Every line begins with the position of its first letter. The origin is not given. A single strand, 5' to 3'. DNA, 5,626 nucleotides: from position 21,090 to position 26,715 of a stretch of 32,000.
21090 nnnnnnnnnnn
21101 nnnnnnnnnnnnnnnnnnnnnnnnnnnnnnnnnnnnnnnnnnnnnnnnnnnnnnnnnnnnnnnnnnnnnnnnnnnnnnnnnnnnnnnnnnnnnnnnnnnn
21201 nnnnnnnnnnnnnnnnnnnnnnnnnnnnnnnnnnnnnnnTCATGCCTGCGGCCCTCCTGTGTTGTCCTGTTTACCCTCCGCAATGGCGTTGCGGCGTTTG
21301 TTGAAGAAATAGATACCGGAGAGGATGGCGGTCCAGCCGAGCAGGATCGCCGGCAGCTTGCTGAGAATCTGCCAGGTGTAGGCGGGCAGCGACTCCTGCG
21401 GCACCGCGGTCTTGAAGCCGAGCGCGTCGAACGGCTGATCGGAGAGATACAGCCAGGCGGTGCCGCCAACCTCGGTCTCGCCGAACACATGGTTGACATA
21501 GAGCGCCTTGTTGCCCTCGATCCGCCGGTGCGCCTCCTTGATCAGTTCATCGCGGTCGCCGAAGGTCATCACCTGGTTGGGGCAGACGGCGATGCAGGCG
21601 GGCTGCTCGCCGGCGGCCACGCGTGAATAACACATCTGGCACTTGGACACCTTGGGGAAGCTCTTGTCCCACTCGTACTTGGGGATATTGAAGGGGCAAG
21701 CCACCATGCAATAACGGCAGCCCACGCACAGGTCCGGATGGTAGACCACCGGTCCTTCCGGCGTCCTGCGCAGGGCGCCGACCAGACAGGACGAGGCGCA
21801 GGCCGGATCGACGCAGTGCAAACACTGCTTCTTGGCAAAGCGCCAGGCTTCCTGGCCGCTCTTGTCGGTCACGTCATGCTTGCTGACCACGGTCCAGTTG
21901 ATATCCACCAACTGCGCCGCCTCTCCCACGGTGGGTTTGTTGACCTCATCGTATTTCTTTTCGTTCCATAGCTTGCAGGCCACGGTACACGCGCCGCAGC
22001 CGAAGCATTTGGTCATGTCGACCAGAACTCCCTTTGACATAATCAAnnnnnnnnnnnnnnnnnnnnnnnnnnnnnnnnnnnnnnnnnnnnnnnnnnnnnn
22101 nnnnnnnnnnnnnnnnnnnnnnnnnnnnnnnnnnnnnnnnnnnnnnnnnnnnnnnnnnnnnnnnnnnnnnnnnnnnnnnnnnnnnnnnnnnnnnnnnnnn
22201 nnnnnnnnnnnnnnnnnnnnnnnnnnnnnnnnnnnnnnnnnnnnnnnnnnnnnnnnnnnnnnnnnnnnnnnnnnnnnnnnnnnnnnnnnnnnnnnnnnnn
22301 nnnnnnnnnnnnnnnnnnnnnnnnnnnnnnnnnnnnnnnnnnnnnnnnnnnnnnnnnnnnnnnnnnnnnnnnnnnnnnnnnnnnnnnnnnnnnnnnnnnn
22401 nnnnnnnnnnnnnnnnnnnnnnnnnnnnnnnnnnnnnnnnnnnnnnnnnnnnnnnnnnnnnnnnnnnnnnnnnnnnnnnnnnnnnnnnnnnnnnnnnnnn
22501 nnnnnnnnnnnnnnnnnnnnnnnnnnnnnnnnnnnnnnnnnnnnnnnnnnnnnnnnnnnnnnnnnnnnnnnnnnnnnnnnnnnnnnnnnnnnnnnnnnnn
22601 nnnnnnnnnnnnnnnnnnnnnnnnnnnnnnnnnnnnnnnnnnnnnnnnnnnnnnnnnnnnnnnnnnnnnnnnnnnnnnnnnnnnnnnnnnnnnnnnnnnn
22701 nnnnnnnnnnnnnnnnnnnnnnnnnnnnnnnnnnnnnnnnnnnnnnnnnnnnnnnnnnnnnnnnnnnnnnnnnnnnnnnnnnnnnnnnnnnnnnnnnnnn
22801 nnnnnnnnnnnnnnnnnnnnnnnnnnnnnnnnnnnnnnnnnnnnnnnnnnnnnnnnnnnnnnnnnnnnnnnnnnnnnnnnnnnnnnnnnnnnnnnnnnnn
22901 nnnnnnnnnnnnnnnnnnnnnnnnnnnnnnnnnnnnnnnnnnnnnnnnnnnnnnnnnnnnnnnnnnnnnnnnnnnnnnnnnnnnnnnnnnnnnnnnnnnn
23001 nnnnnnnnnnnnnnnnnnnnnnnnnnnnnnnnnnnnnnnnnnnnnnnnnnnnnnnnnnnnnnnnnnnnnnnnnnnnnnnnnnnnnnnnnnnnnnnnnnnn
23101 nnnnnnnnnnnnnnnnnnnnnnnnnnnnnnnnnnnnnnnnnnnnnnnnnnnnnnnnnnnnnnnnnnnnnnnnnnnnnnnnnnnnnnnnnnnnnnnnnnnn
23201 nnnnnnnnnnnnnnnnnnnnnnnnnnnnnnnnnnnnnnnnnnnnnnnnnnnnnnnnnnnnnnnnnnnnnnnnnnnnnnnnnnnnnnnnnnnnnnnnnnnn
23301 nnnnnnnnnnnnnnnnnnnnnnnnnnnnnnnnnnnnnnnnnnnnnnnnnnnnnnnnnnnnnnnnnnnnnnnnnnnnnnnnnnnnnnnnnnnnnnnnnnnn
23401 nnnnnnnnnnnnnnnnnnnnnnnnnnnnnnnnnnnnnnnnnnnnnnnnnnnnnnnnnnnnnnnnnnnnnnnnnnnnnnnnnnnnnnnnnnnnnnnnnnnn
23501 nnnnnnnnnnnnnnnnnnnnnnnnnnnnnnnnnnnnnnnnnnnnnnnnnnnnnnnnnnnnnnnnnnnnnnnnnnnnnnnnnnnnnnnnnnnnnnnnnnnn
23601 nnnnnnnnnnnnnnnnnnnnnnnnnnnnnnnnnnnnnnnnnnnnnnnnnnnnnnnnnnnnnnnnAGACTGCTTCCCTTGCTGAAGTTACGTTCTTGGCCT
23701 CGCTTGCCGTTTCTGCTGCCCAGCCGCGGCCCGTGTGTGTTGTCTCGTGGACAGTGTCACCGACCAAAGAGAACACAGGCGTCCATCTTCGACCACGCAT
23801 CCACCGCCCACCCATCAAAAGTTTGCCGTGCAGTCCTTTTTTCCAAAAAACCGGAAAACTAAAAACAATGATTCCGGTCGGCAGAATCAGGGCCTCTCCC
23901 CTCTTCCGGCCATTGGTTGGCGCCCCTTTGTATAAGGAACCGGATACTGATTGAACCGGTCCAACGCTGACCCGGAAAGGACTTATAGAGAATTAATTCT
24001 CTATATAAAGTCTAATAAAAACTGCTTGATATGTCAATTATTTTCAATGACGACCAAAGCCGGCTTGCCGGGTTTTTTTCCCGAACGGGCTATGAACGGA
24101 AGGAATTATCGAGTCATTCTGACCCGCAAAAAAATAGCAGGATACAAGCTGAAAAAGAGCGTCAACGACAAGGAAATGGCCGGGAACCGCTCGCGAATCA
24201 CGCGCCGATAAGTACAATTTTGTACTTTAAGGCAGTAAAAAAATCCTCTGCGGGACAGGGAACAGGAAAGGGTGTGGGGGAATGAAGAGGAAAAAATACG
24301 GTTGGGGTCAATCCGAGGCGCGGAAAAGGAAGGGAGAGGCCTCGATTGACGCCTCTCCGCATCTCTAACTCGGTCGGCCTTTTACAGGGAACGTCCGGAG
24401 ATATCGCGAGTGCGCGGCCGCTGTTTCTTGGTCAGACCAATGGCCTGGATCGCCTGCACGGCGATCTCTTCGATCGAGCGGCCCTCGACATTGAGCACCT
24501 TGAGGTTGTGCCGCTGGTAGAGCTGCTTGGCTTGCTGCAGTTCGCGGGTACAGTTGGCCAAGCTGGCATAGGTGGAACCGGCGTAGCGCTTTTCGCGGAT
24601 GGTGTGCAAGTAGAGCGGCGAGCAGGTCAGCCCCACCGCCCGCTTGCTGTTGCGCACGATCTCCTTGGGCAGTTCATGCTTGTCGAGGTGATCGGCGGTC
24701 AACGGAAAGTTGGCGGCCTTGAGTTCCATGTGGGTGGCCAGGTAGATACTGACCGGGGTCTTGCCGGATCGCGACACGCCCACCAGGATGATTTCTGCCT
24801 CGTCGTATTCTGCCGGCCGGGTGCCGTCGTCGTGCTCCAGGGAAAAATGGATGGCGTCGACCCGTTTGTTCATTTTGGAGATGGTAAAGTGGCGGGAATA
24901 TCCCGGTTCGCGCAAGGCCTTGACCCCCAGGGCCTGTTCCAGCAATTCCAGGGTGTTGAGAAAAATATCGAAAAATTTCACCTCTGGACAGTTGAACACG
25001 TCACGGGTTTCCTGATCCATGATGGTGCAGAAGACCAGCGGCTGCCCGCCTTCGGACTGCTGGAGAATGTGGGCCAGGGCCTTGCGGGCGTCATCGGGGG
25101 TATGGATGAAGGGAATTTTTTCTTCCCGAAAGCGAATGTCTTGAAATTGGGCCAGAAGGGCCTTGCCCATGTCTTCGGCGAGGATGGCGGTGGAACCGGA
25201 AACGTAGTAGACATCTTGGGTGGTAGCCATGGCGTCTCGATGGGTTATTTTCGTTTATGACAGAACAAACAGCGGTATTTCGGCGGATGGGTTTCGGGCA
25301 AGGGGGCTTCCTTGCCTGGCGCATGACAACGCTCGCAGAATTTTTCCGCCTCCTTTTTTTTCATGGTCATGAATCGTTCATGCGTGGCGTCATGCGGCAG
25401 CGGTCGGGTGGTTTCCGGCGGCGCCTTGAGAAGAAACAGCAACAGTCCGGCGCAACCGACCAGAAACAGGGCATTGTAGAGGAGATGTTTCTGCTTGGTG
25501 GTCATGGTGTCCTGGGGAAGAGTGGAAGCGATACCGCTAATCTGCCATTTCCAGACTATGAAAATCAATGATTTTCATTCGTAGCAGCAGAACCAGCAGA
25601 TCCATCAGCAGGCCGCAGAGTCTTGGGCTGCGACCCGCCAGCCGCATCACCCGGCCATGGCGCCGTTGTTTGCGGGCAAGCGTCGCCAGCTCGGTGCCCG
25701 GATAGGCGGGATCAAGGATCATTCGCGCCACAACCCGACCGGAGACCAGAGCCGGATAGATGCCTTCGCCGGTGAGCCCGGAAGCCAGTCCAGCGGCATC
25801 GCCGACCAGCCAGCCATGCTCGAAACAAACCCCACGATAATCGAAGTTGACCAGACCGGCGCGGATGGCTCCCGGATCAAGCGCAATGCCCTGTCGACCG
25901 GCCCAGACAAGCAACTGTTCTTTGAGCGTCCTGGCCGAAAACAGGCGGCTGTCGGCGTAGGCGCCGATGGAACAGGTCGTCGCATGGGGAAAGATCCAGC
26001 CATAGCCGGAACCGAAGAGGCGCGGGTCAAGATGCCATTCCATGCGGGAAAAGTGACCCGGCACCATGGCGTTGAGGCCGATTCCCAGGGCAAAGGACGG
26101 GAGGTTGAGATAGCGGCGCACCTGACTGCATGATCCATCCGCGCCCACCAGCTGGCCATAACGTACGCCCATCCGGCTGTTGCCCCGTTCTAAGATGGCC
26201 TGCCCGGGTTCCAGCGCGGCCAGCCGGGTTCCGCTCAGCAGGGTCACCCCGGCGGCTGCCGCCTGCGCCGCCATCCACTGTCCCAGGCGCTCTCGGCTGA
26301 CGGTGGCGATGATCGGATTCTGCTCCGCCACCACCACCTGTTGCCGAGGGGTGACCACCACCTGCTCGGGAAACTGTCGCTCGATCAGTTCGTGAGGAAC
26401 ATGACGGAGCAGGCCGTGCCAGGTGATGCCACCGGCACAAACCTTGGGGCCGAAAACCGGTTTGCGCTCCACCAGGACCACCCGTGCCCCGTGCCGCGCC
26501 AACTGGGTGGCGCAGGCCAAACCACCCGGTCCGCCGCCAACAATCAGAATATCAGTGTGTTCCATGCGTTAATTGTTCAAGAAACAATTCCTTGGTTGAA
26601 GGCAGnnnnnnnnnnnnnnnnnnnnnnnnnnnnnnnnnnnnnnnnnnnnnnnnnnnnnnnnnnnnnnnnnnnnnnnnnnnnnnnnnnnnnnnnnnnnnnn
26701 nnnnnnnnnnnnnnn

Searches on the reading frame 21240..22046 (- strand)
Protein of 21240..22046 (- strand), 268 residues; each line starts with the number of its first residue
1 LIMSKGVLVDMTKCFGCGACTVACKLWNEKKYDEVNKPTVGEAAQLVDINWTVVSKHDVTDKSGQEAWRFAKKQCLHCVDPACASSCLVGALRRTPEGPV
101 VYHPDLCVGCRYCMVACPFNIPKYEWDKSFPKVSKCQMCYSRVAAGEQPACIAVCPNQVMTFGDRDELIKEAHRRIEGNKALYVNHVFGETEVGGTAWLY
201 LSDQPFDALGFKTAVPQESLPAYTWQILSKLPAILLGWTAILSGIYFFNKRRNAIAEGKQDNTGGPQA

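Call 6: search_protein_families(library=pfam, proteins=[window:21240-22046:-], max_evalue=0.001)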
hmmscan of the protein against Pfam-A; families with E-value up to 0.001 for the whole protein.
window:21240-22046:- (268 aa): 9 families
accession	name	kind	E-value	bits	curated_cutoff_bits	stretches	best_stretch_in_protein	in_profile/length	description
PF13247.11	Fer4_11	-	3.1e-23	82.3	26.2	1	67-165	2-100/100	4Fe-4S dicluster domain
PF12838.12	Fer4_7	-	1.4e-15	57.9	27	2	13-91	1-52/52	4Fe-4S dicluster domain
PF13187.11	Fer4_9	-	4.4e-09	36.7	27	1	107-159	2-51/52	4Fe-4S dicluster domain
PF12797.12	Fer4_2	-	4e-08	33.2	24.5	2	99-119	2-22/22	4Fe-4S binding domain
PF00037.32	Fer4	-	5.9e-08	32.7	21.1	1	100-121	1-22/24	4Fe-4S binding domain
PF13237.11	Fer4_10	-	6.4e-08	32.9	25.5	1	100-156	2-53/53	4Fe-4S dicluster domain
PF12837.12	Fer4_6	-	4.6e-07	29.9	25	1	101-121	3-23/24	4Fe-4S binding domain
PF14697.11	Fer4_21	-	0.00018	22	35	1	72-119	5-53/59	4Fe-4S dicluster domain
PF13183.11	Fer4_8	-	0.00026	21.9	27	0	11-90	2-67/68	4Fe-4S dicluster domain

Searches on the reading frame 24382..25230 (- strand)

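Call 53: search_protein_families(library=pfam, proteins=[window:24382-25230:-], max_evalue=0.001)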
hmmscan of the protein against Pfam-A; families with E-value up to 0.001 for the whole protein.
window:24382-25230:- (282 aa): 1 family
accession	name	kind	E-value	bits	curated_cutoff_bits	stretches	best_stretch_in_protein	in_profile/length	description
PF03618.20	Kinase-PPPase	-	5.9e-72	242.8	23.5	1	7-259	1-254/256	Kinase/pyrophosphorylase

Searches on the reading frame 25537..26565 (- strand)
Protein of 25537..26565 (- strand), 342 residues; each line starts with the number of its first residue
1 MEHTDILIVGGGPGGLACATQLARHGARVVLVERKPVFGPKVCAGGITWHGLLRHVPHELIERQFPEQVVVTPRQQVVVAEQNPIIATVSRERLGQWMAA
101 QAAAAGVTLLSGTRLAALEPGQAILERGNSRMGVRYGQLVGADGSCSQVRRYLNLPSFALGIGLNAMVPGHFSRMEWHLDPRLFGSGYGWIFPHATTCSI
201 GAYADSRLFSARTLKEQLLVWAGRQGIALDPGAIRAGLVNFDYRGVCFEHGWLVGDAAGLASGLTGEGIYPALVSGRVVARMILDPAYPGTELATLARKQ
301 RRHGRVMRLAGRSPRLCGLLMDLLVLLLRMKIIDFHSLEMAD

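Call 53: search_protein_families(library=pfam, proteins=[window:25537-26565:-], max_evalue=0.001)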
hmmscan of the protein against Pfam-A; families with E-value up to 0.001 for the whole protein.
window:25537-26565:- (342 aa): 12 families
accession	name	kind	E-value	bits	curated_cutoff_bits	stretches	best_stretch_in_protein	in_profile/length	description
PF12831.13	FAD_oxidored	-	1.3e-11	44.9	27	1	5-118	1-114/416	FAD dependent oxidoreductase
PF01494.25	FAD_binding_3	-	4.8e-10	39.6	22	1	4-156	2-170/349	FAD binding domain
PF01266.30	DAO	-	2.1e-09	37.9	27.9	1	5-55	1-53/353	FAD dependent oxidoreductase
PF07992.20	Pyr_redox_2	-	2.2e-09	37.6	26.1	1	5-145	2-109/291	Pyridine nucleotide-disulphide oxidoreductase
PF13450.12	NAD_binding_8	-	1.5e-08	35.2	21.9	1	8-39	1-32/68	NAD(P)-binding Rossmann-like domain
PF00890.30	FAD_binding_2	-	1.6e-08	34.6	20.4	1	5-49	1-46/414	FAD binding domain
PF01946.23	Thi4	-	2.4e-08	34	26.2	1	3-90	17-104/235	Thi4 family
PF03486.20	HI0933_like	-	6.3e-07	29.5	50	1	5-46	2-43/244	HI0933-like protein Rossmann domain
PF00070.33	Pyr_redox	-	1.1e-06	29.5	22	1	6-39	2-35/82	Pyridine nucleotide-disulphide oxidoreductase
PF05834.18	Lycopene_cycl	-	1.7e-06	27.8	23.4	1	5-113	1-108/380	Lycopene cyclase protein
PF13738.12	Pyr_redox_3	-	0.00038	20.2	30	1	7-36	1-31/305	Pyridine nucleotide-disulphide oxidoreductase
PF01134.28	GIDA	-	0.00041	20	22.1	1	5-43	1-40/391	Glucose inhibited division protein A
